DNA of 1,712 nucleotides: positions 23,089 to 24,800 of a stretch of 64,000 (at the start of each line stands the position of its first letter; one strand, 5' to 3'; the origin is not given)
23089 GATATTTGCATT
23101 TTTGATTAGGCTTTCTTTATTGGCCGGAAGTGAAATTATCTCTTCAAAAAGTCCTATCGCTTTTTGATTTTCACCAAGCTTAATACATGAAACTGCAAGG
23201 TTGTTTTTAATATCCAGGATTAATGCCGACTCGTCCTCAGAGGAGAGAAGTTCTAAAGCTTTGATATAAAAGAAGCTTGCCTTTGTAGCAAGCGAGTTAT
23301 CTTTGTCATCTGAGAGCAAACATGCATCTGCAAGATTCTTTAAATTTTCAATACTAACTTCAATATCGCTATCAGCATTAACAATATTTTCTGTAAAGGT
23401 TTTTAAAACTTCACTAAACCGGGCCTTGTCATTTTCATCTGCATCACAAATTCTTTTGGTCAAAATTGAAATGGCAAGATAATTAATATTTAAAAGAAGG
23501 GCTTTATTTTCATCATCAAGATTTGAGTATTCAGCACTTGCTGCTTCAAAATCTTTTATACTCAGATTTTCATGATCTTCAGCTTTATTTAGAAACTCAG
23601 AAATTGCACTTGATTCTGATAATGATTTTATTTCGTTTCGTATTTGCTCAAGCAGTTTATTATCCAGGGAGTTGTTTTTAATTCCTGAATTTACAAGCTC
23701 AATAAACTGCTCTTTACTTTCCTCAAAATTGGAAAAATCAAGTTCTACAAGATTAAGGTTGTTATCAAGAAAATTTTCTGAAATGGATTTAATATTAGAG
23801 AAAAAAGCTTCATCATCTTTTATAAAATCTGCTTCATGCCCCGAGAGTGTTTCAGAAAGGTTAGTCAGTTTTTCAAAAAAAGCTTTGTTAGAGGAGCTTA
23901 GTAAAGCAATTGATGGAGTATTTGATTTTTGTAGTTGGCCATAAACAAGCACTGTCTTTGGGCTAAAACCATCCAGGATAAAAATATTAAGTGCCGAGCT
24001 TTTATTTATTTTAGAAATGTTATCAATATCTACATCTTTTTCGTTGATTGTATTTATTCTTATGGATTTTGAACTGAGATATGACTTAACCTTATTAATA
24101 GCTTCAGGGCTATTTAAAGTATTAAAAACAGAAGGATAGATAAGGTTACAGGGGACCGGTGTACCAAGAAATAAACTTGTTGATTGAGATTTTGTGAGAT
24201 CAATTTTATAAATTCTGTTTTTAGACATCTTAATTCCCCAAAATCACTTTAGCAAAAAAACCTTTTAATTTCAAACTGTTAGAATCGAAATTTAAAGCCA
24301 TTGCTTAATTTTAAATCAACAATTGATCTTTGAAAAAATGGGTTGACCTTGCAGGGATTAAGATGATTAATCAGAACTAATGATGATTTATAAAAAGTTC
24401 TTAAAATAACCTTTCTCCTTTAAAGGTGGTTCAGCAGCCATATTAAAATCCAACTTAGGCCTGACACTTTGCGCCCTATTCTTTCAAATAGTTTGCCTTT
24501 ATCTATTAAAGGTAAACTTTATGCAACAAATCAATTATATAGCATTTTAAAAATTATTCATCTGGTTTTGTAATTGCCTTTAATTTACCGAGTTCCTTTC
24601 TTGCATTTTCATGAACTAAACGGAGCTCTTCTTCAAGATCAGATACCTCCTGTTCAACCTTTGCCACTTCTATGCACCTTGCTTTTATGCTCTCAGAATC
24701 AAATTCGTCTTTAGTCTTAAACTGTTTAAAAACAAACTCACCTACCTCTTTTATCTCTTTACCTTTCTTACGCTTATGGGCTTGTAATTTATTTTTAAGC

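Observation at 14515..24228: Giant 3237-aa all-TPR protein with tripartite architecture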

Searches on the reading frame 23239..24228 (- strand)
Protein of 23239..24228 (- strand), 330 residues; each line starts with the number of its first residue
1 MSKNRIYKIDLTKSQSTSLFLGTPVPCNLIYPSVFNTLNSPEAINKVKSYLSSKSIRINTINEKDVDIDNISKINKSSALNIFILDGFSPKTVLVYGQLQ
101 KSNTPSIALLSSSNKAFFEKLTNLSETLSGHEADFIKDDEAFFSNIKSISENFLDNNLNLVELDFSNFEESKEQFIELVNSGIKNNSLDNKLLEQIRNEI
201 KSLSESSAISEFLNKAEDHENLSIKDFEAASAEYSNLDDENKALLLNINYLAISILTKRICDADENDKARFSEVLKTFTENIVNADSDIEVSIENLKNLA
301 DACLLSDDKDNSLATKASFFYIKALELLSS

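Call 10: find_homologous_proteins(query=window:23239-24228:-, max_evalue=0.01)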
Query seq(330 aa): 5277 candidates shared short words with the query, none scored E <= 0.01.
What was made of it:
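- Tried and rejected: Word-index search with the N-terminal 330 aa. It returned nothing, not even the protein itself (call 10).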

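Call 49: search_protein_representatives(alignment_id=A6)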
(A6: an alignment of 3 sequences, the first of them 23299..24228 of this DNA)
Query: 3 sequences, 311 profile positions. Proteins with E-value up to 0.001 (for the whole library): 4; up to 1e-10: 2; up to 1e-30: 2. The best 4 are listed.
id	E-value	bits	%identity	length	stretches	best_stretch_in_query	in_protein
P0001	3.5e-149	512.7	-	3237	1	1-310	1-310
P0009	1.4e-146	504.2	-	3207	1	1-311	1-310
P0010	7.5e-05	38.6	-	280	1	16-267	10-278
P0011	1.9e-04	37.3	-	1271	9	201-295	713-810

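Call 51: search_protein_families(library=pfam, proteins=[P0010, window:23299-24228:-], max_evalue=10)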
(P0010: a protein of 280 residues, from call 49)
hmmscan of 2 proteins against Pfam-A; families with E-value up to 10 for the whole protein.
P0010 (280 aa): 3 families
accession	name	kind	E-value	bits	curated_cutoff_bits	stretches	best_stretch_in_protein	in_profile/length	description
PF10137.14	CAP12-PCTIR_TIR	-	0.0001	22.7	24.7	1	36-100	11-89/119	CAP12/Pycsar effector protein, TIR domain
PF05014.21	Nuc_deoxyrib_tr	-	0.001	19.6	28.8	1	60-147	48-117/117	Nucleoside 2-deoxyribosyltransferase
PF24999.1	LAMB4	-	0.13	12.6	27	1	179-195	34-50/66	Laminin subunit beta-4-like domain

window:23299-24228:- (310 aa): 4 families
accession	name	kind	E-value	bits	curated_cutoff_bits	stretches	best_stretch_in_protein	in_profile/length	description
PF17743.7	DUF5580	-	0.033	14.7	23.9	1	175-207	4-36/94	Family of unknown function (DUF5580) N-terminal domain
PF23966.1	DUF7294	-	1.1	9.7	27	1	261-285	33-56/66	Domain of unknown function (DUF7294)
PF24319.2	DUF7491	-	1.6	9.4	30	1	194-244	10-61/90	Coiled-coil region of unknown function (DUF7491)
PF17675.6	APG6_N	-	8.9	7.2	45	0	192-246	10-67/132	Apg6 coiled-coil region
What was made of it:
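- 23854..24228 (-): N-terminal alpha/beta (flavodoxin-like, TIR/NDT-like) domain, aa 1-125, basic (pI 9.6). P0010 weakly matches Pfam CAP12-PCTIR_TIR (22.7 bits, cut-off 24.7) and Nuc_deoxyrib_tr (calls 49, 51).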

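Call 52: predict_structure(alignment_id=A6)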
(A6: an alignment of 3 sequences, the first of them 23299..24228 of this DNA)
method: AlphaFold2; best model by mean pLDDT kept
length: 310 residues; sequences in the alignment: 3
mean_pLDDT: 55.8   pTM: 0.39
mean pLDDT of the five models: 55.8, 49.3, 47.5, 47.0, 46.1
residues with pLDDT >= 90: 0; 70-90: 56; 50-70: 141; < 50: 113
segments of 3 or more residues with pLDDT < 50: 1-25, 124-143, 148-150, 152-162, 167-192, 286-310
pLDDT, mean of each block of 10 residues (from residue 1): 22 25 52 64 64 58 72 62 64 62 61 60 48 42 48 42 49 45 39 59 68 70 83 83 70 65 64 71 49 38 33
secondary structure, 60 per line:
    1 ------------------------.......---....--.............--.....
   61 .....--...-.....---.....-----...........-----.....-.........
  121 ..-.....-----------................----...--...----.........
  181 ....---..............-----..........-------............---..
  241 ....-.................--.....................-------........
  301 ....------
elements in order: E25-31 H35-38 H41-53 E56-62 H72-76 E80-84 H90-100 E106-110 H112-122 H124-128 H140-155 E160-162 H172-184 H188-201 H207-216 H224-235 H239-244 H246-262 H265-285 H293-304
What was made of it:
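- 23344..23853 (-): Helical, poorly conserved connector, aa 126-295. Predicted all-helical at low confidence (call 52).
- Tried and rejected: The model was poor (pLDDT 56, call 52).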

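Call 78: search_protein_families(library=padloc, proteins=[P0010], max_evalue=1)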
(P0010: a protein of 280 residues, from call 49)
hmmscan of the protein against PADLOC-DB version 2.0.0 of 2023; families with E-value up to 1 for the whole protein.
P0010 (280 aa): 0 families

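Call 79: search_protein_families(library=ncbifam, proteins=[P0010], max_evalue=1)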
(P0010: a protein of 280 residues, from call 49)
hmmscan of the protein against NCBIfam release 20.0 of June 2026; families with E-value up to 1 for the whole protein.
P0010 (280 aa): 1 family
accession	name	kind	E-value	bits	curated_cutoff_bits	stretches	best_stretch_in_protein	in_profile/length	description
NF007481.0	PRK10072.1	equivalog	0.12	12.9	110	1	96-141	10-53/96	HTH-type transcriptional regulator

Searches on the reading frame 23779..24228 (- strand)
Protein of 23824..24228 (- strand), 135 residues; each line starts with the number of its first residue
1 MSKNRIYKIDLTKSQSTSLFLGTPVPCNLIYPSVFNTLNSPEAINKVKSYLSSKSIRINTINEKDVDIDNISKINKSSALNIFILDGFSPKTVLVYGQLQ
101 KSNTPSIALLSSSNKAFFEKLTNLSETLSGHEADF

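Call 64: find_homologous_proteins(query=A7, max_evalue=0.001)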
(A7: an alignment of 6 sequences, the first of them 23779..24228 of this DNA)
Query A7 (6 sequences) (150 aa, profile of the alignment): 6 proteins with E <= 0.001 among 1374 candidates.
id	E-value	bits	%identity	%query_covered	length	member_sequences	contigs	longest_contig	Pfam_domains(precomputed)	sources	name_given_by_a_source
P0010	3.0e-49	185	28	56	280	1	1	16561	-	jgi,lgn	jgi:nucleoside 2-deoxyribosyltransferase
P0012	3.2e-48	181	28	56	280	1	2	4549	-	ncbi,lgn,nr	ncbi:MAG: hypothetical protein PHS80_12450 [Methanothrix sp.]|nr:hypothetical protein [Methanothrix 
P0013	5.2e-45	171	26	65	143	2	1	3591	-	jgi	-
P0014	3.4e-43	165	23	65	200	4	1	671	-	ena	-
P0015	7.6e-40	154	26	65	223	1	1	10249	-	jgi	jgi:hypothetical protein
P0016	8.8e-12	63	38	22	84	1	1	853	-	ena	-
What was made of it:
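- The head domain is linked, weakly, to CAP12/Pycsar-type TIR and nucleoside deoxyribosyltransferase families through P0010 (calls 49, 51, 64).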

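Call 68: search_solved_structures(query=A8, max_evalue=10, show_alignments=2)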
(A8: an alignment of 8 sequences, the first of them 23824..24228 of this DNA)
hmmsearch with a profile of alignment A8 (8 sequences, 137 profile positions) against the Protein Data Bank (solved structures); distinct sequences matched with E-value up to 10: 6.
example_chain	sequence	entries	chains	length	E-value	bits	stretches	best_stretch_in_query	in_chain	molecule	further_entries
4zdt_B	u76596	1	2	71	0.38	14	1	35-83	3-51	Structure-specific endonuclease subunit slx4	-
2hrk_A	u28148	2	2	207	0.82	12.9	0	25-74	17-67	Glutamyl-tRNA synthetase, cytoplasmic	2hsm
2hra_A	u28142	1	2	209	0.83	12.9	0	24-74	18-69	Glutamyl-tRNA synthetase, cytoplasmic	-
6snk_A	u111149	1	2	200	1.3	12.3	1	41-79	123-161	Collagen alpha-3(VI) chain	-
4n68_A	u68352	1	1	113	1.4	12.1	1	34-97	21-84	Contactin-5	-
1mjh_A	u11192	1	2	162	1.7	11.9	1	37-85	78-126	PROTEIN (ATP-BINDING DOMAIN OF PROTEIN MJ0577)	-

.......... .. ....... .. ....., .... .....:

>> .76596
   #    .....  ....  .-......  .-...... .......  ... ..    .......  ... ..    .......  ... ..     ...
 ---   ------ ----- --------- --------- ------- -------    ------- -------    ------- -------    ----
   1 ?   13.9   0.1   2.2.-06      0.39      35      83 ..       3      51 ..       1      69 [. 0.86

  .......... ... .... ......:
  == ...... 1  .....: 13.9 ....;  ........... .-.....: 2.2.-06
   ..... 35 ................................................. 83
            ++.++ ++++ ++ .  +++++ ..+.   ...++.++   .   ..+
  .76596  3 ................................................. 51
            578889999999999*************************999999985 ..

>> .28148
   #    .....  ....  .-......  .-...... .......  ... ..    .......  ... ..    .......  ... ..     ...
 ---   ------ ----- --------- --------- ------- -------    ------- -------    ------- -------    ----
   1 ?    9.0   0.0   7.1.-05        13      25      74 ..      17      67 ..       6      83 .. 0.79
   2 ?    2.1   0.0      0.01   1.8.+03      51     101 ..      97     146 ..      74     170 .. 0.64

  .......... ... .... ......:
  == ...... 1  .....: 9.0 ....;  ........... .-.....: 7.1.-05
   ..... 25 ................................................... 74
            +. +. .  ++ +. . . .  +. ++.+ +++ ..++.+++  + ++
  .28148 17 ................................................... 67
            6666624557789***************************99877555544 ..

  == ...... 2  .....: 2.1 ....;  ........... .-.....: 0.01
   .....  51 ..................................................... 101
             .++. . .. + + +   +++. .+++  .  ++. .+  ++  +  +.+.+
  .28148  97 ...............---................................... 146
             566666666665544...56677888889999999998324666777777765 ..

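Call 71: predict_structure(alignment_id=A8)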
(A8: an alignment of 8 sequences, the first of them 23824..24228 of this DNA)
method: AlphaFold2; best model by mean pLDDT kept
length: 135 residues; sequences in the alignment: 8
mean_pLDDT: 66.3   pTM: 0.62
mean pLDDT of the five models: 66.3, 63.1, 62.4, 41.6, 36.3
residues with pLDDT >= 90: 0; 70-90: 63; 50-70: 51; < 50: 21
segments of 3 or more residues with pLDDT < 50: 1-3, 20-22, 123-135
pLDDT, mean of each block of 10 residues (from residue 1): 55 54 68 61 70 74 81 71 74 77 76 66 47 41
secondary structure, 60 per line:
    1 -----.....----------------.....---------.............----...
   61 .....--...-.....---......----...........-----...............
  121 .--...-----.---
elements in order: E6-10 E27-31 H41-53 E58-62 H72-76 E80-85 H90-100 E106-111 H112-121
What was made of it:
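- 23854..24228 (-): The AF2 model of aa 1-135 has pLDDT 66 and pTM 0.62, with four strand-helix units (call 71).
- On TIR-like / NDT-like: The model has pLDDT 66 and pTM 0.62, with four strand-helix units (call 71).
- Closest known: TIR-like / CAP12-Pycsar TIR. Same: The predicted four-unit strand-helix flavodoxin-like fold is shared (call 71).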

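Call 75: fold_search(model_id=the predicted structure, library=pdb)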
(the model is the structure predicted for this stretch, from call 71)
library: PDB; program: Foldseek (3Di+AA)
matches with E <= 10: 1488; with E <= 0.001: 0
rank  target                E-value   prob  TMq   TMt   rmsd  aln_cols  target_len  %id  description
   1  7qsq_C                9.2e-03  0.93  0.39  0.41   8.2       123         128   11  Permutated N-terminal lobe of the ribose binding protein from Thermotoga maritima (released 2023-01-11)
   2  5veg_A                1.2e-02  1.00  0.43  0.39   3.5        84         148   15  Structure of a Short-Chain Flavodoxin Associated with a Non-Canonical PDU Bacterial Microcompartment (released 2017-10-11)
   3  5veg_B                1.3e-02  0.99  0.41  0.38   3.6        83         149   16  Structure of a Short-Chain Flavodoxin Associated with a Non-Canonical PDU Bacterial Microcompartment (released 2017-10-11)
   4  5xx1_F                1.8e-02  0.99  0.54  0.13   5.0       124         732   18  Crystal structure of Arginine decarboxylase (AdiA) from Salmonella typhimurium (released 2018-05-16)
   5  7qsq_A                2.1e-02  0.85  0.39  0.41   7.9       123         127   11  Permutated N-terminal lobe of the ribose binding protein from Thermotoga maritima (released 2023-01-11)
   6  5xx1_D                2.3e-02  0.98  0.54  0.13   5.0       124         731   18  Crystal structure of Arginine decarboxylase (AdiA) from Salmonella typhimurium (released 2018-05-16)
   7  5xx1_E                2.6e-02  0.98  0.54  0.13   5.0       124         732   18  Crystal structure of Arginine decarboxylase (AdiA) from Salmonella typhimurium (released 2018-05-16)
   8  5xx1_G                2.8e-02  0.98  0.54  0.12   5.0       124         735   18  Crystal structure of Arginine decarboxylase (AdiA) from Salmonella typhimurium (released 2018-05-16)
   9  5xx1_B                2.8e-02  0.97  0.54  0.13   5.0       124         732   18  Crystal structure of Arginine decarboxylase (AdiA) from Salmonella typhimurium (released 2018-05-16)
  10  5xx1_H                3.0e-02  0.97  0.43  0.10   3.6        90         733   18  Crystal structure of Arginine decarboxylase (AdiA) from Salmonella typhimurium (released 2018-05-16)
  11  5xx1_I                3.2e-02  0.98  0.44  0.10   3.6        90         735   18  Crystal structure of Arginine decarboxylase (AdiA) from Salmonella typhimurium (released 2018-05-16)
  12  5xx1_A                3.4e-02  0.97  0.54  0.12   5.0       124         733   18  Crystal structure of Arginine decarboxylase (AdiA) from Salmonella typhimurium (released 2018-05-16)
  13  6c2u_MODEL_1_A        3.6e-02  0.80  0.40  0.45   8.5       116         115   15  Solution structure of a phosphate-loop protein (released 2018-11-21)
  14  1fx1                  3.9e-02  0.97  0.48  0.45   4.6       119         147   13  A CRYSTALLOGRAPHIC STRUCTURAL STUDY OF THE OXIDATION STATES OF DESULFOVIBRIO VULGARIS FLAVODOXIN (released 1985-01-02)
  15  7o4d_A                3.9e-02  0.85  0.35  0.23   5.2       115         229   15  QR2 inhibitor from a novel sulfanamide series to tackle age related oxidative stress and cognitive decline (released 2022-08-17)
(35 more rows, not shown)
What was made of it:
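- On TIR-like / NDT-like: Flavodoxins and the AdiA wing domain rank first, and a TIR domain (4c6t_B) is rank 17 (call 75).
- Closest known: TIR-like / CAP12-Pycsar TIR. Different: Fold matches are generic, with E >= 9e-3 (call 75).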

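Call 78: search_protein_families(library=padloc, proteins=[window:23824-24228:-], max_evalue=1)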
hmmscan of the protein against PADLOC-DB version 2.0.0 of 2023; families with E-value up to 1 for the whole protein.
window:23824-24228:- (135 aa): 0 families

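Call 83: find_encoding_contigs(protein=P0015, flank=3000, max_places=3)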
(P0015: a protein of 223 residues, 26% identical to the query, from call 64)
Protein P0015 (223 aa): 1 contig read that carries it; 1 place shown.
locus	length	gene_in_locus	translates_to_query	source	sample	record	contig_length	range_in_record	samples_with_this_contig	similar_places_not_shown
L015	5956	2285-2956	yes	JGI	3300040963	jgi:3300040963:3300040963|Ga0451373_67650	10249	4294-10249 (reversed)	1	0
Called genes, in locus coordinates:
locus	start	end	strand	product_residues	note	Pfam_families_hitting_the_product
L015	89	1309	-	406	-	PF07690:MFS_1, PF06779:MFS_4 (weak), PF07690:MFS_1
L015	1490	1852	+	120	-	-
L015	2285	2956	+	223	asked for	-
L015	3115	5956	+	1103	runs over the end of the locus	-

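Call 84: find_encoding_contigs(protein=P0013, flank=3000, max_places=3)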
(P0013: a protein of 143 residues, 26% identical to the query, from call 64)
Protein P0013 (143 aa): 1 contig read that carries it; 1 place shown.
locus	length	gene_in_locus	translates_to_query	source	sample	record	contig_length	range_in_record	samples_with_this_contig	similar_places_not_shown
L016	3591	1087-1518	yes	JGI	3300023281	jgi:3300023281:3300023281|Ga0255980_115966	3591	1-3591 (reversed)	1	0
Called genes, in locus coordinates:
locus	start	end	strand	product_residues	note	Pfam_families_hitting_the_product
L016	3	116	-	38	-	?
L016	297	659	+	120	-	-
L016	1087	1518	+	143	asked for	-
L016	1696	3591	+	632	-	?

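Call 85: find_encoding_contigs(protein=P0016, flank=3000, max_places=3)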
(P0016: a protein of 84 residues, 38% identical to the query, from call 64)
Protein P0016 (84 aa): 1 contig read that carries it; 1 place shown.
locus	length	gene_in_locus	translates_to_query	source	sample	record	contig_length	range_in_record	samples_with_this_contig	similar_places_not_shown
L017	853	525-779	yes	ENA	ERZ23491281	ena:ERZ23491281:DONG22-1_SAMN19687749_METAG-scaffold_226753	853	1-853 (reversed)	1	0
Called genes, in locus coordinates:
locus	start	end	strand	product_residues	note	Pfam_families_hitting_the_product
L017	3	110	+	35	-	?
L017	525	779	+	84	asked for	-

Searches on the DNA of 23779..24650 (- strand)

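Call 31: search_rna_families(source=window, start=24150, end=24650, threshold=gathering, show_alignments=1)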
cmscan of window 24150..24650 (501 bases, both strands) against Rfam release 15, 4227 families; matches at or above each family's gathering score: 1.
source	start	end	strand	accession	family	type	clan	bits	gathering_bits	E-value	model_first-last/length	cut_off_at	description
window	24422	24507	-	RF01051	c-di-GMP-I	Cis-reg; riboswitch;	CL00126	64.7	35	1.7e-12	1-87/87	no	c-di-GMP-I riboswitch aptamer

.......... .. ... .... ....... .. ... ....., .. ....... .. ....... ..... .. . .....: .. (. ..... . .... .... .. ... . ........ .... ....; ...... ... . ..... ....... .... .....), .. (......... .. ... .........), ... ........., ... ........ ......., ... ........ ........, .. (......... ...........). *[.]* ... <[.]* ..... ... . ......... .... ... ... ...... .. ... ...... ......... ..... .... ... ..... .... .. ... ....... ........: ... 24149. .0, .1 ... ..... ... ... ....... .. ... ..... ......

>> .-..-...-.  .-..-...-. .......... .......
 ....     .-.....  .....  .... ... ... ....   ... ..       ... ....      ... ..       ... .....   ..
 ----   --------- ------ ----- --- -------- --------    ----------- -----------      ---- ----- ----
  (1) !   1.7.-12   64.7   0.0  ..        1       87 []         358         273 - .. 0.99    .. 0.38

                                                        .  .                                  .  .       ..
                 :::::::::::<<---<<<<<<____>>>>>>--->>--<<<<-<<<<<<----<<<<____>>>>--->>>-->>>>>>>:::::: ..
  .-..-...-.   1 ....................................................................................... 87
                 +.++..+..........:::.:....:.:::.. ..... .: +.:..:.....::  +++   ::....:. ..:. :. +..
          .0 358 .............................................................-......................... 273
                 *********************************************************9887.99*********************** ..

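Call 86: search_rna_families(sources=[L015, L016, L017], threshold=gathering)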
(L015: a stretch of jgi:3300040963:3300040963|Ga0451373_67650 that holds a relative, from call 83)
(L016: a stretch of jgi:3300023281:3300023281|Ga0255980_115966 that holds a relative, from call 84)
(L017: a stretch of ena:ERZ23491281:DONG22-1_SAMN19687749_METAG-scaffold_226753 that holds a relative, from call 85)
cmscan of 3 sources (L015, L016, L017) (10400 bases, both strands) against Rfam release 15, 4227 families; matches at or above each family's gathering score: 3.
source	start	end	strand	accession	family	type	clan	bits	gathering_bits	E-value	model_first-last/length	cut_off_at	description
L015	1940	2024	+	RF01051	c-di-GMP-I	Cis-reg; riboswitch;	CL00126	74.9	35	1.2e-13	1-87/87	no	c-di-GMP-I riboswitch aptamer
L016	745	829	+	RF03167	c-di-GMP-I-GGC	Cis-reg; riboswitch;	CL00126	65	59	7.2e-14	1-80/80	no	c-di-GMP-I-GGC riboswitch aptamer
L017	197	281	+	RF03167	c-di-GMP-I-GGC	Cis-reg; riboswitch;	CL00126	60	59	1.9e-12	1-80/80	no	c-di-GMP-I-GGC riboswitch aptamer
